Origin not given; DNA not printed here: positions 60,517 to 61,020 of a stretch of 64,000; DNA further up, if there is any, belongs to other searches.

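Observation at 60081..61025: RHH protein translationally coupled to a Uma2 nuclease, preceded by palindromic operators and three iteron-like direct repeats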

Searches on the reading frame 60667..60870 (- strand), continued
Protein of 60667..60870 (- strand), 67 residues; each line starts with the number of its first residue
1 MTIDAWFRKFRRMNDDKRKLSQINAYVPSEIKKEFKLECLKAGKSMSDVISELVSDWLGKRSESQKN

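Call 36: fold_search(model_id=the predicted structure, library=pdb)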
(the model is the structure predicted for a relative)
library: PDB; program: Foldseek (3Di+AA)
matches with E <= 10: 12; with E <= 0.001: 0
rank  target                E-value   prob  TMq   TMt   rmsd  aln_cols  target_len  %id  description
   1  7nyw_I                4.3e+00  0.12  0.46  0.22   3.5        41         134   20  Cryo-EM structure of the MukBEF-MatP-DNA head module (released 2021-07-07)
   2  9kkd_B                4.7e+00  0.20  0.56  0.69   1.4        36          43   19  the structure of StnY (released 2025-11-19)
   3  7nyw_J                6.1e+00  0.16  0.57  0.26   1.8        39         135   15  Cryo-EM structure of the MukBEF-MatP-DNA head module (released 2021-07-07)
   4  2k29_MODEL_1_A        6.1e+00  0.14  0.51  0.55   2.1        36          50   17  Structure of the DBD domain of E. coli antitoxin RelB (released 2008-04-22)
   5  5x3t_A                6.6e+00  0.12  0.49  0.40   1.8        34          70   32  VapBC from Mycobacterium tuberculosis (released 2017-06-07)
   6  6iya_C                7.2e+00  0.14  0.58  0.69   1.3        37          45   11  Structure of the DNA binding domain of antitoxin CopASO (released 2019-01-16)
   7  6ajm_C                7.8e+00  0.13  0.59  0.43   1.8        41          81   12  Crystal structure of apo AtaTR (released 2019-01-02)
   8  9kkd_A                8.5e+00  0.12  0.54  0.64   1.4        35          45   20  the structure of StnY (released 2025-11-19)
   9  1bdv_C                8.5e+00  0.11  0.53  0.64   1.4        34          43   20  ARC FV10 COCRYSTAL (released 1999-01-06)
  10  1myk_A                9.2e+00  0.11  0.56  0.63   1.4        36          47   19  CRYSTAL STRUCTURE, FOLDING, AND OPERATOR BINDING OF THE HYPERSTABLE ARC REPRESSOR MUTANT PL8 (released 1995-01-26)
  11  1bdv_D                9.2e+00  0.11  0.55  0.59   1.5        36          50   19  ARC FV10 COCRYSTAL (released 1999-01-06)
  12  6sbx_A                9.2e+00  0.07  0.45  0.46   3.7        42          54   26  CdbA Form Two (released 2020-04-22)

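Call 38: search_dna_similar(query=window:60667-60834:-, collection=plasmids, mode=protein, max_evalue=0.01)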
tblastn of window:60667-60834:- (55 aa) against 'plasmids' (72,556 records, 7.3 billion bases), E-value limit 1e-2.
Records with a match: 20; places in all: 20; records where one place covers at least 80% of the query: 2.
Best place of each record, by identity: <60% 20.
By first word of the organism name: Pantoea 11; Nostoc 4; Allocoleopsis 1; Pseudomonas 1; Anabaena 1; Calothrix 1; Aulosira 1.
By predicted mobility (MOB-suite, as given by PLSDB): non-mobilizable 16; mobilizable 3; conjugative 1.
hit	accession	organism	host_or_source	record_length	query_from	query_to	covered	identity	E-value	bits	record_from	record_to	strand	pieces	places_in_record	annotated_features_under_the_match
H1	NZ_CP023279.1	Nostoc sp. CENA543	cell culture,Brazilian saline-alkaline ...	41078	11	51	75%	46.3%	6e-3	39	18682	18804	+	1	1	plasmid partition protein ParG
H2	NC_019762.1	Allocoleopsis franciscana PCC 7113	-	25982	11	52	76%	44.2%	7e-5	44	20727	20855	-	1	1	plasmid partition protein ParG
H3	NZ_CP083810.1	Pantoea agglomerans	Eucalyptus grandis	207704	7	48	76%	42.9%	9e-3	39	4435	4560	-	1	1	plasmid partition protein ParG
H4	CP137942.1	Pseudomonas aeruginosa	Homo sapiens,bronchoalveolar lavage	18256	1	53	96%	34.0%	2e-4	44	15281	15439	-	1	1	hypothetical protein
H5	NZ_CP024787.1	Nostoc flagelliforme CCNUN1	cell culture,desert soil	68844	11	51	75%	43.9%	9e-3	39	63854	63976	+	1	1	plasmid partition protein ParG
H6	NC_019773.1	Anabaena cylindrica PCC 7122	water, most likely pond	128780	9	54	84%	37.0%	4e-5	45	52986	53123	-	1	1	none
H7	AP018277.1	Calothrix sp. NIES-4101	-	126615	11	53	78%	39.5%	4e-3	40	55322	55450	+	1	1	hypothetical protein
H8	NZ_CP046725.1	Pantoea agglomerans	pure culture,cherry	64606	15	48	62%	47.1%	4e-4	42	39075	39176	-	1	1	plasmid partition protein ParG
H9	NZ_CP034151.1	Pantoea agglomerans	whole organism,Poland, Warsaw area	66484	15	48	62%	47.1%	4e-4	42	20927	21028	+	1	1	plasmid partition protein ParG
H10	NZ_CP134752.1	Pantoea agglomerans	cell culture,bulb ...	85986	15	48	62%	47.1%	4e-4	42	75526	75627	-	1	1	plasmid partition protein ParG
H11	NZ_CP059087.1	Pantoea agglomerans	Allium cepa,diseased onion bulb,bulb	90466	15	48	62%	47.1%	4e-4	42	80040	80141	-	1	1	plasmid partition protein ParG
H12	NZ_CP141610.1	Pantoea agglomerans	cell culture,hydroalcoholic extract of ...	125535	15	48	62%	47.1%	4e-4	42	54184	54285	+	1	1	plasmid partition protein ParG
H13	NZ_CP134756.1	Pantoea agglomerans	Allium cepa,cell culture,bulb ...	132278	15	48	62%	47.1%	4e-4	42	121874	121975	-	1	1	plasmid partition protein ParG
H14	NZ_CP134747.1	Pantoea agglomerans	Allium cepa,cell culture,leaf ...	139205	15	48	62%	47.1%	4e-4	42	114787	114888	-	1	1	plasmid partition protein ParG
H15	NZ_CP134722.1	Pantoea agglomerans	Allium cepa,cell culture,bulb ...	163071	15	48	62%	47.1%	4e-4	42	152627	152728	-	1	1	plasmid partition protein ParG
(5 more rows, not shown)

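Call 39: search_dna_similar(query=window:60667-60834:-, collection=phages, mode=protein, max_evalue=0.01)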
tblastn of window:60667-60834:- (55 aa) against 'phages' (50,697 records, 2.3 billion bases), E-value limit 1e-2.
No match.

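Call 47: find_encoding_contigs(protein=P0017, flank=10000, max_places=1)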
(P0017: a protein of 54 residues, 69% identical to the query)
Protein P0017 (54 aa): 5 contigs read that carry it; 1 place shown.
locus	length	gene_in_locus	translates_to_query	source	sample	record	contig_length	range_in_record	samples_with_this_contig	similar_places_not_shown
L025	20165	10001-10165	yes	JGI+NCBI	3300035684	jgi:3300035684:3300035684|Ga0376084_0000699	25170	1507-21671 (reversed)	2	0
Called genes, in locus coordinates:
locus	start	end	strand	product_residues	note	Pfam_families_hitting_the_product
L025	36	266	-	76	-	-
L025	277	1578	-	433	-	-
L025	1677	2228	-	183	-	-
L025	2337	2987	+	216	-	PF00589:Phage_integrase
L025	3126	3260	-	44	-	-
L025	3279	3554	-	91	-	PF07883:Cupin_2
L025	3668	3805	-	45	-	-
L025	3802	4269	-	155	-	PF09988:DUF2227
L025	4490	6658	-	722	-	-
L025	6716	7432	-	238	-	-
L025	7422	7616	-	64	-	-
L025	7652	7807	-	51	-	-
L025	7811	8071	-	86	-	-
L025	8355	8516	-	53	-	-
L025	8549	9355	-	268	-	-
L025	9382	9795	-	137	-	-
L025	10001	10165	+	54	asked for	PF10723:RepB-RCR_reg (weak), PF09274:ParG (weak)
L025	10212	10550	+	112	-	-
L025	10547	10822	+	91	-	-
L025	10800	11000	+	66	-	-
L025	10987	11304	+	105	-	-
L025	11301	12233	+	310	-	-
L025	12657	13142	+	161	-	-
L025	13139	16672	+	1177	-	PF12965:DUF3854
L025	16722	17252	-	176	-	PF13384:HTH_23 (weak)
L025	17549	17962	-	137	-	-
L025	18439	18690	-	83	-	-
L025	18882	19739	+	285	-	PF15575:Imm49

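Call 48: search_protein_families(library=phrogs, proteins=[L025:4490-6658:-, L025:6716-7432:-, L025:8549-9355:-, L025:9382-9795:-, L025:10212-10550:+, L025:11301-12233:+, L025:12657-13142:+, L025:13139-16672:+, L025:277-1578:-, window:60667-60834:-], max_evalue=0.001)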
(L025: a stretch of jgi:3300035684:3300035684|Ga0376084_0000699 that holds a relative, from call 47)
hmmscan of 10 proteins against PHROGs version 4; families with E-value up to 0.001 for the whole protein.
L025:4490-6658:- (722 aa): 1 family
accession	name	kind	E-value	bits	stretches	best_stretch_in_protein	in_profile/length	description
phrog_1191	-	integration and excision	0.00076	20.5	0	686-718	5-37/90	transposase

L025:6716-7432:- (238 aa): 0 families

L025:8549-9355:- (268 aa): 0 families

L025:9382-9795:- (137 aa): 0 families

L025:10212-10550:+ (112 aa): 0 families

L025:11301-12233:+ (310 aa): 0 families

L025:12657-13142:+ (161 aa): 0 families

L025:13139-16672:+ (1177 aa): 4 families
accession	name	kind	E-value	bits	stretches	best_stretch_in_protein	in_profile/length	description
phrog_4913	-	DNA, RNA and nucleotide metabolism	1e-37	130.6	1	326-798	508-973/1290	replication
phrog_3712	-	DNA, RNA and nucleotide metabolism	1.5e-10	40.8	1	305-643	375-699/927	replication origin binding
phrog_38391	-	unknown function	5.6e-09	35.8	1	413-476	291-348/750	-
phrog_10417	-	DNA, RNA and nucleotide metabolism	1.2e-05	24.9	1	299-463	280-430/787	helicase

L025:277-1578:- (433 aa): 9 families
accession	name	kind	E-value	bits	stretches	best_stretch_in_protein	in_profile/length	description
phrog_7590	-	unknown function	1.1e-36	127.8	4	308-399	69-160/234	-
phrog_74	-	head and packaging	3.3e-11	44.2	0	364-394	172-203/232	terminase small subunit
phrog_24039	-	unknown function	3.4e-10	39.9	1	307-418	563-675/780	-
phrog_13126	-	moron, auxiliary metabolic gene and host takeover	5.6e-10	40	1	281-417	144-284/394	beta-1,4-glycosyltransferase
phrog_22932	-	unknown function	1.2e-07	31.5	0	315-395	552-631/646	-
phrog_26187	-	unknown function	2e-06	27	1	320-422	85-188/1016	-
phrog_20642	-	unknown function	1.3e-05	25.9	0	305-399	162-271/280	-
phrog_5208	-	unknown function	5.8e-05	23.3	0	328-393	218-288/372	-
phrog_22370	-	unknown function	0.00019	22.1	0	306-366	112-172/223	-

window:60667-60834:- (55 aa): 0 families

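Call 49: search_protein_families(library=pfam, proteins=[L025:4490-6658:-, L025:6716-7432:-, L025:13139-16672:+, L025:277-1578:-, L025:1677-2228:-, L025:2337-2987:+, L020:4512-7727:+, L009:6246-8189:+], max_evalue=0.01)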
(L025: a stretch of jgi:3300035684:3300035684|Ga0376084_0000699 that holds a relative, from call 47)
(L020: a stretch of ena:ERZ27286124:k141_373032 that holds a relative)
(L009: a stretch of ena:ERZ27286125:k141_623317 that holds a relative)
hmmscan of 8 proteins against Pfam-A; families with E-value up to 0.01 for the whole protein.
L025:4490-6658:- (722 aa): 1 family
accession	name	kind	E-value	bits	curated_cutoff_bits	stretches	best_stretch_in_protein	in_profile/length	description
PF03811.18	Zn_ribbon_InsA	-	5.3e-05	23.3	26.1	1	686-713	5-33/35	InsA N-terminal domain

L025:6716-7432:- (238 aa): 0 families

L025:13139-16672:+ (1177 aa): 3 families
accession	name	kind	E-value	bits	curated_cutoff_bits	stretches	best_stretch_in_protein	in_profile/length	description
PF12965.13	DUF3854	-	9.1e-54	181.3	23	1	150-278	1-129/130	Domain of unknown function (DUF3854)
PF13604.12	AAA_30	-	0.0011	19.2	27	1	324-423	19-100/191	AAA domain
PF04851.21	ResIII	-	0.005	17.2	22.5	0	326-370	26-72/164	Type III restriction enzyme, res subunit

L025:277-1578:- (433 aa): 44 families (the best 25 are shown)
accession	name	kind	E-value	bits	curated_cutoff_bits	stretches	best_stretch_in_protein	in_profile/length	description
PF13414.12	TPR_11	-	1.3e-66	220.5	26.8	9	369-410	1-42/42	TPR repeat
PF00515.34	TPR_1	-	1.9e-57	189.3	27.8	6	328-361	1-34/34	Tetratricopeptide repeat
PF07719.23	TPR_2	-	1.2e-56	184.6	27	7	328-361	1-34/34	Tetratricopeptide repeat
PF13431.12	TPR_17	-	2.9e-43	143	24.4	5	317-349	2-34/34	Tetratricopeptide repeat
PF13432.12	TPR_16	-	3.7e-42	142.8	32.7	5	368-422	3-57/65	Tetratricopeptide repeat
PF13181.12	TPR_8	-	3e-38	127.1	25.7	3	328-361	1-34/34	Tetratricopeptide repeat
PF14559.12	TPR_19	-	5.5e-37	126.4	25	6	107-155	3-51/68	Tetratricopeptide repeat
PF13428.12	TPR_14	-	5.5e-37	122.8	23.5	3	329-370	2-43/44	Tetratricopeptide repeat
PF13424.12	TPR_12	-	1.2e-31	109.1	30.1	3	227-289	5-71/77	Tetratricopeptide repeat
PF23914.1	TPR_CcmH_CycH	-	7.1e-21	75.1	42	2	320-425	42-150/158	Cytochrome c-type biogenesis protein H TPR domain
PF13174.12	TPR_6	-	4.7e-20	71.2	26.3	0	228-253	3-28/33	Tetratricopeptide repeat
PF13371.12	TPR_9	-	1.9e-19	69.9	35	2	300-364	1-65/73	Tetratricopeptide repeat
PF13374.12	TPR_10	-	1.3e-18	66.8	27.5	0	332-357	6-31/42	Tetratricopeptide repeat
PF13176.12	TPR_7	-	2.3e-18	65.1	27.9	1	330-361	1-32/36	Tetratricopeptide repeat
PF17874.7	TPR_MalT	-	2.6e-16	60.2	45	2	206-291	62-150/336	MalT-like TPR region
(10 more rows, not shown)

L025:1677-2228:- (183 aa): 0 families

L025:2337-2987:+ (216 aa): 1 family
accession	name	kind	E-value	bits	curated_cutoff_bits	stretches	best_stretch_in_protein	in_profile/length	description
PF00589.27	Phage_integrase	-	1.9e-22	80.3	27.1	1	27-176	21-169/172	Phage integrase family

L020:4512-7727:+ (1072 aa): 2 families
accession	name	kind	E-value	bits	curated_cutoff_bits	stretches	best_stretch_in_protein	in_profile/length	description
PF08706.16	D5_N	-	1.7e-15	58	22.4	1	385-520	9-144/145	D5 N terminal like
PF03288.22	Pox_D5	-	3.9e-08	34.1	21.4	1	739-793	18-70/86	Poxvirus D5 protein-like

L009:6246-8189:+ (648 aa): 0 families

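Call 70: search_dna_similar(query=L025:13139-16672:+, collection=plasmids, mode=protein, max_evalue=1e-10, max_rows=12)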
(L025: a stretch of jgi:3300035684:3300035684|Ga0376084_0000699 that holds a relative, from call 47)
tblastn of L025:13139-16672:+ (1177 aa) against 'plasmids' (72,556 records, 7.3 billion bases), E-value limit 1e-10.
Records with a match: 230; places in all: 323; records where one place covers at least 80% of the query: 68.
Best place of each record, by identity: <60% 230.
By first word of the organism name: Nostoc 63; Synechococcus 24; Acaryochloris 20; Tolypothrix 13; Calothrix 12; Planktothrix 11; Leptolyngbya 10; Pseudanabaena 8; Synechocystis 7; Picosynechococcus 6; and 26 more.
By predicted mobility (MOB-suite, as given by PLSDB): non-mobilizable 125; mobilizable 58; conjugative 47.
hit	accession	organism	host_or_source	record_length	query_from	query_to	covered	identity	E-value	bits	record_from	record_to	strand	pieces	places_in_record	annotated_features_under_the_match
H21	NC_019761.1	Allocoleopsis franciscana PCC 7113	-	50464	7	1000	84%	50.6%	0e+0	943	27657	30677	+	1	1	plasmid replication protein, CyRepA1 family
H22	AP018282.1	Chondrocystis sp. NIES-4102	-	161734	1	986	84%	50.9%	0e+0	942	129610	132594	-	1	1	hypothetical protein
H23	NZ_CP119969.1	Gloeocapsopsis dulcis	Dried cell culture,Desert, underside of ...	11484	7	991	84%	49.8%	0e+0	864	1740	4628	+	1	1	plasmid replication protein, CyRepA1 family | hypothetical protein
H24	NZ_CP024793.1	Nostoc flagelliforme CCNUN1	cell culture,desert soil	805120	11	999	84%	47.4%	0e+0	829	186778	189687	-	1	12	plasmid replication protein, CyRepA1 family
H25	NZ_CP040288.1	Nostoc sp. C057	Phaeoceros,pure culture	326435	11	992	83%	47.7%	0e+0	828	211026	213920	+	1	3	plasmid replication protein, CyRepA1 family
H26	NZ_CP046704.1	Nostoc sp. ATCC 53789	-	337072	8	981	83%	48.0%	0e+0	821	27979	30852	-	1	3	plasmid replication protein, CyRepA1 family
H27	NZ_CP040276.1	Nostoc sp. C052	Blasia pusilla,pure culture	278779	11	1010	85%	46.7%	5e-119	820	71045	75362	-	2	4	plasmid replication protein, CyRepA1 family | DUF3854 domain-containing protein | transposase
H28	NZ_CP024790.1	Nostoc flagelliforme CCNUN1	cell culture,desert soil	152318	11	990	83%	47.3%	0e+0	811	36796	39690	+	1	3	plasmid replication protein, CyRepA1 family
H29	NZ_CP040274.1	Nostoc sp. C052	Blasia pusilla,pure culture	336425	11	992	83%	47.2%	0e+0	822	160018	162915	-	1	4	plasmid replication protein, CyRepA1 family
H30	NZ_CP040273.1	Nostoc sp. C052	Blasia pusilla,pure culture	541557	11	992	83%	46.9%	0e+0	815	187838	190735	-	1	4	plasmid replication protein, CyRepA1 family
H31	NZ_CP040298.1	Nostoc sp. TCL26-01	Leiosporoceros dussii,pure culture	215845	1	989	84%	46.4%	0e+0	816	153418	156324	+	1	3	plasmid replication protein, CyRepA1 family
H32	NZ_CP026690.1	Nostoc sp. 'Peltigera membranacea cyanobiont' N6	Lichen thallus,Peltigera membranacea ...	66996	10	987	83%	46.7%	0e+0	872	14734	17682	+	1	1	plasmid replication protein, CyRepA1 family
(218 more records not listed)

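Call 79: get_annotated_region(hit=H21, flank=5000)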
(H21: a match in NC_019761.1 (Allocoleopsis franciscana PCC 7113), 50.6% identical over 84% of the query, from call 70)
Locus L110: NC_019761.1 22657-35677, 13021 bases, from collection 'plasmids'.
description: Allocoleopsis franciscana PCC 7113 plasmid pMIC7113.04, complete sequence
organism: Allocoleopsis franciscana PCC 7113 (NCBI taxid 1173027)
taxonomy: Bacteria; Cyanobacteriota; Cyanophyceae; Coleofasciculales; Coleofasciculaceae; Allocoleopsis; Allocoleopsis franciscana; Allocoleopsis franciscana PCC 7113
host: -; source: -; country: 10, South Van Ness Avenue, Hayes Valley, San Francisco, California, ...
typing (MOB-suite, as given by PLSDB): non-mobilizable; replicon rep_cluster_103
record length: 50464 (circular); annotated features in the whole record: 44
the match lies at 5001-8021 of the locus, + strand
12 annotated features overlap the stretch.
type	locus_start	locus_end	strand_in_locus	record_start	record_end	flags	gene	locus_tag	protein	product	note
CDS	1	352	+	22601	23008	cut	-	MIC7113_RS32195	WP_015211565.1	hypothetical protein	-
CDS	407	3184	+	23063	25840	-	-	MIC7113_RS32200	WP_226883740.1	tetratricopeptide repeat protein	-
CDS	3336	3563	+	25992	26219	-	-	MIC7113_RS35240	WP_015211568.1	DNA-formamidopyrimidine glycosylase family protein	GO:0006284 - base-excision repair [Evidence IEA]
CDS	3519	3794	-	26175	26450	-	-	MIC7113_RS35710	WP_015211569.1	hypothetical protein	-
CDS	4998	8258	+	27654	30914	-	-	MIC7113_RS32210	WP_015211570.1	plasmid replication protein, CyRepA1 family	-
CDS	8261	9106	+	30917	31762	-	-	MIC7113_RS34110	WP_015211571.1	pentapeptide repeat-containing protein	-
CDS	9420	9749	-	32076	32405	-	-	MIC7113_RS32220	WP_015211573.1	hypothetical protein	-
CDS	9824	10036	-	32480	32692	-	-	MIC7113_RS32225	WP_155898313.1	hypothetical protein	-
CDS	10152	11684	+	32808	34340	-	-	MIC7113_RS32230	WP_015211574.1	toll/interleukin-1 receptor domain-containing protein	GO:0007165 - signal transduction [Evidence IEA]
CDS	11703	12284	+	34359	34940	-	-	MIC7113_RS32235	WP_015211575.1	Uma2 family endonuclease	-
CDS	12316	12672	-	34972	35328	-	-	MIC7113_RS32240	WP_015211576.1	tetratricopeptide repeat protein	-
CDS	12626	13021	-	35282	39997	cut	-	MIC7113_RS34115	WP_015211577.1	caspase family protein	GO:0006508 - proteolysis [Evidence IEA]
